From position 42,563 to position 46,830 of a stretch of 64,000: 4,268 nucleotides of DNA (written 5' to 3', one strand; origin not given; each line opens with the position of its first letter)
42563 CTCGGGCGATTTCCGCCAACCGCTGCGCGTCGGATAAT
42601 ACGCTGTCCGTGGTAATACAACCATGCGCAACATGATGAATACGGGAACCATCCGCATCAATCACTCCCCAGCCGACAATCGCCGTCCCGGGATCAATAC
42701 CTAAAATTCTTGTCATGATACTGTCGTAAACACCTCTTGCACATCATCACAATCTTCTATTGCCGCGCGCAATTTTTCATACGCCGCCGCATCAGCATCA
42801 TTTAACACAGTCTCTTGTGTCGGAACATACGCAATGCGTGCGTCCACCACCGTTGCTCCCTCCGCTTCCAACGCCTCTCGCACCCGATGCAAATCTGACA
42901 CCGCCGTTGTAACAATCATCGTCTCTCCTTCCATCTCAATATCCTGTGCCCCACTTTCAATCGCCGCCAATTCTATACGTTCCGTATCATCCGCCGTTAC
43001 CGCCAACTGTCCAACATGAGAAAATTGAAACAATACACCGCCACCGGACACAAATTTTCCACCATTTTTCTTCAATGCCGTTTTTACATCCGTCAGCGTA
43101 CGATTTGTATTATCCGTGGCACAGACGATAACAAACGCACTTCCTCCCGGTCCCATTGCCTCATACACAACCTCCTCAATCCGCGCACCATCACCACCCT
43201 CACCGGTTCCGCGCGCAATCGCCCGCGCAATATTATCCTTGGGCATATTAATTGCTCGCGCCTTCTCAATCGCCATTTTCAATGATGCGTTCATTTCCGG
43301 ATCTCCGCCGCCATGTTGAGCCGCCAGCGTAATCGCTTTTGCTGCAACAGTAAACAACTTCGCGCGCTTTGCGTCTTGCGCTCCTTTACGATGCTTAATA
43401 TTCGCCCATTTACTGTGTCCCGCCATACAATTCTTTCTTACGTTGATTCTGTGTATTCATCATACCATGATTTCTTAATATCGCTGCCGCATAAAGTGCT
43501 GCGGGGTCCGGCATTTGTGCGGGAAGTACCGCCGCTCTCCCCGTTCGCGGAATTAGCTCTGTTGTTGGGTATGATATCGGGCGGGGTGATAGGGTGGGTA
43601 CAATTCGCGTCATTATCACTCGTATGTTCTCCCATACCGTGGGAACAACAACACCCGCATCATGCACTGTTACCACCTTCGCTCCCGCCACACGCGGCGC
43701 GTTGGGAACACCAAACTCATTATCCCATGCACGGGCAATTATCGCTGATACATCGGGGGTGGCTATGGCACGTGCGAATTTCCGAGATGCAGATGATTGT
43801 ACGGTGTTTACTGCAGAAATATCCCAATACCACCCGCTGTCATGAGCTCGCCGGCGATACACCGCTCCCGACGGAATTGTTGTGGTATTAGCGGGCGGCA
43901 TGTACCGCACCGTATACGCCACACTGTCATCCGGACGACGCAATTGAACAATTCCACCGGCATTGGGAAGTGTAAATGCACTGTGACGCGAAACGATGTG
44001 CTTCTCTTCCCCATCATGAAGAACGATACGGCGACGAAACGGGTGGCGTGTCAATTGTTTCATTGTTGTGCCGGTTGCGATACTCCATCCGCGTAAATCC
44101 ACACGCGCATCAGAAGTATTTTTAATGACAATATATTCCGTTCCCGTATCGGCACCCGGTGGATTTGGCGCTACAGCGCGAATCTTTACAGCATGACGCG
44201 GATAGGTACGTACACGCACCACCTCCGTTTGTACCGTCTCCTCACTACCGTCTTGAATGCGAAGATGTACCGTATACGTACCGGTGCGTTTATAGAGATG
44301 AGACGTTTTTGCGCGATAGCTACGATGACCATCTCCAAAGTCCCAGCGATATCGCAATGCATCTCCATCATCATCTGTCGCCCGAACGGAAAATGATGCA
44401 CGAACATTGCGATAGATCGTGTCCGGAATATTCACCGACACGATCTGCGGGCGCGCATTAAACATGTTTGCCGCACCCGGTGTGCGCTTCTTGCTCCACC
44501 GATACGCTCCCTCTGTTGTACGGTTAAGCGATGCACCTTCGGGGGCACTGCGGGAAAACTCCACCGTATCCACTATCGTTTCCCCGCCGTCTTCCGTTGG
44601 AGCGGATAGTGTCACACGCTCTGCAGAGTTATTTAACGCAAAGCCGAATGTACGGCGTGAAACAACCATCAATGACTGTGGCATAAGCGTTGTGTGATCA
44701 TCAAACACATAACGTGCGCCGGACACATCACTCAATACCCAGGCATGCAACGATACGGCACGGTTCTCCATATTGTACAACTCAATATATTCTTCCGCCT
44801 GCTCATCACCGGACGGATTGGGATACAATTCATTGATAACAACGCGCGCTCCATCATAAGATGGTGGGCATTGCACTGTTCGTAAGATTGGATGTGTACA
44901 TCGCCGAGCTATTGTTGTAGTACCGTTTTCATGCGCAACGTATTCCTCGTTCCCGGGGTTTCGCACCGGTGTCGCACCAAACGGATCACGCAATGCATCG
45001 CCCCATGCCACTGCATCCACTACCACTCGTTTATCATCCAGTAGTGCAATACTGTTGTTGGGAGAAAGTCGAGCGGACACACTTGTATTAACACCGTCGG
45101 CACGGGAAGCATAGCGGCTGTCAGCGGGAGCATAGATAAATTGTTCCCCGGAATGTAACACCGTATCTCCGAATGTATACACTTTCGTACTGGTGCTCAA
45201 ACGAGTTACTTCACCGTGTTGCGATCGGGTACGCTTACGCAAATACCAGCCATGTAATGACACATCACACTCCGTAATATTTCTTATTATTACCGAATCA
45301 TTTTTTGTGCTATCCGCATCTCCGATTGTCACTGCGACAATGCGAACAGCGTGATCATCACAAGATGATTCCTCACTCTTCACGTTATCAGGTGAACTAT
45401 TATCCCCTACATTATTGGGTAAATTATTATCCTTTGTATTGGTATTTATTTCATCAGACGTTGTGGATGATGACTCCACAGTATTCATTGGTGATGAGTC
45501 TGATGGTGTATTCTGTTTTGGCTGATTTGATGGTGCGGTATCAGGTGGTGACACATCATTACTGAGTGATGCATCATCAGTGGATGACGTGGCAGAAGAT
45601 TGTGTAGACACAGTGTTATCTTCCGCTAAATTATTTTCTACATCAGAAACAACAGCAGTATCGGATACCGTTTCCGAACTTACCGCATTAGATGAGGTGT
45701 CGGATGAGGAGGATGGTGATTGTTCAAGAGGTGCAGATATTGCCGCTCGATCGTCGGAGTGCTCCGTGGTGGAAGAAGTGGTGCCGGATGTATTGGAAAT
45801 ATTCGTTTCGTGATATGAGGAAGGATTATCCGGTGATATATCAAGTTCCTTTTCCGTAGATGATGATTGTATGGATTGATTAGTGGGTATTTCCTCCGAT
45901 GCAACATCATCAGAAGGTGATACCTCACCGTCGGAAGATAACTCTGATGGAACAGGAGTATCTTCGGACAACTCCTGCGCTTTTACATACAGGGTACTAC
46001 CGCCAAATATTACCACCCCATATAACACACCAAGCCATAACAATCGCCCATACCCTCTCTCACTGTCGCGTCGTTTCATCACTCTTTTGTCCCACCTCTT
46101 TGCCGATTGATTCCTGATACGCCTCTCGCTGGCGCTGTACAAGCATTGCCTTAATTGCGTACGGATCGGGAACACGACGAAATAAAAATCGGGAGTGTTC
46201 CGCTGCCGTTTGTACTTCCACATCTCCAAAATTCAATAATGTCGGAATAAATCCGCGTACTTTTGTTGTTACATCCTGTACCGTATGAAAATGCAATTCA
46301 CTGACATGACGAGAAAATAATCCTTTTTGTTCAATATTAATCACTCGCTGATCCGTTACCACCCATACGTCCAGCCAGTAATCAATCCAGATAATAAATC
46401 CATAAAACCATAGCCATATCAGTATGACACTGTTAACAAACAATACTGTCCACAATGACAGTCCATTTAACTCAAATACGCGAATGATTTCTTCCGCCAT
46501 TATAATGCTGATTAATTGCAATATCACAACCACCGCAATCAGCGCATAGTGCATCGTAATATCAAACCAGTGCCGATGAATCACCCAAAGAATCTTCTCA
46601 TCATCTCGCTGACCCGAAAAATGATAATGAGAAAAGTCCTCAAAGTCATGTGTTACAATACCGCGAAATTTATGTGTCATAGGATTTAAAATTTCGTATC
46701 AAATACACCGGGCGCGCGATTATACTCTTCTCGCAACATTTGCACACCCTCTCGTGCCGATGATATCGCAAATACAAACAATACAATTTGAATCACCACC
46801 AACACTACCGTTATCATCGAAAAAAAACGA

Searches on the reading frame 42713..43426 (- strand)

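Call 67: search_protein_families(library=pfam, proteins=[window:42713-43426:-], max_evalue=0.00001)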
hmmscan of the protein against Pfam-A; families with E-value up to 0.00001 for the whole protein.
window:42713-43426:- (237 aa): 2 families
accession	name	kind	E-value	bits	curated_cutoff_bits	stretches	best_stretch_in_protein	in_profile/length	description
PF01709.26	Transcrip_reg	-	1.8e-44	151.7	27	1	84-235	2-159/160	TACO1/YebC second and third domain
PF20772.2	TACO1_YebC_N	-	2.2e-31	108.6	36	1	5-76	1-73/73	TACO1/YebC protein N-terminal domain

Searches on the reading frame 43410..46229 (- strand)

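Call 13: search_protein_families(library=pfam, proteins=[window:43410-46229:-])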
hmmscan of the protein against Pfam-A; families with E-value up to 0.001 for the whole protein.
window:43410-46229:- (939 aa): 3 families
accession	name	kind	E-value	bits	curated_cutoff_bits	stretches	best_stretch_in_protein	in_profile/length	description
PF00932.25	LTD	-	2e-34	118.7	34.3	3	458-557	3-106/109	Lamin Tail Domain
PF18911.6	PKD_4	-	7.6e-18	64.8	27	1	591-673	1-83/85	PKD domain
PF00801.26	PKD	-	2e-11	44.2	23.5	1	608-668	14-75/80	PKD domain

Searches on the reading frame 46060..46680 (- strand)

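Call 13: search_protein_families(library=pfam, proteins=[window:46060-46680:-])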
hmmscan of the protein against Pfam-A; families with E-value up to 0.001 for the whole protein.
window:46060-46680:- (206 aa): 2 families
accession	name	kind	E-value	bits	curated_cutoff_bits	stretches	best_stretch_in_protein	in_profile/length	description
PF03703.20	bPH_2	-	3.5e-08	34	22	1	106-178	6-76/78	Bacterial PH domain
PF14470.12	bPH_3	-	0.00038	21.3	23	1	104-142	23-61/95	Bacterial PH domain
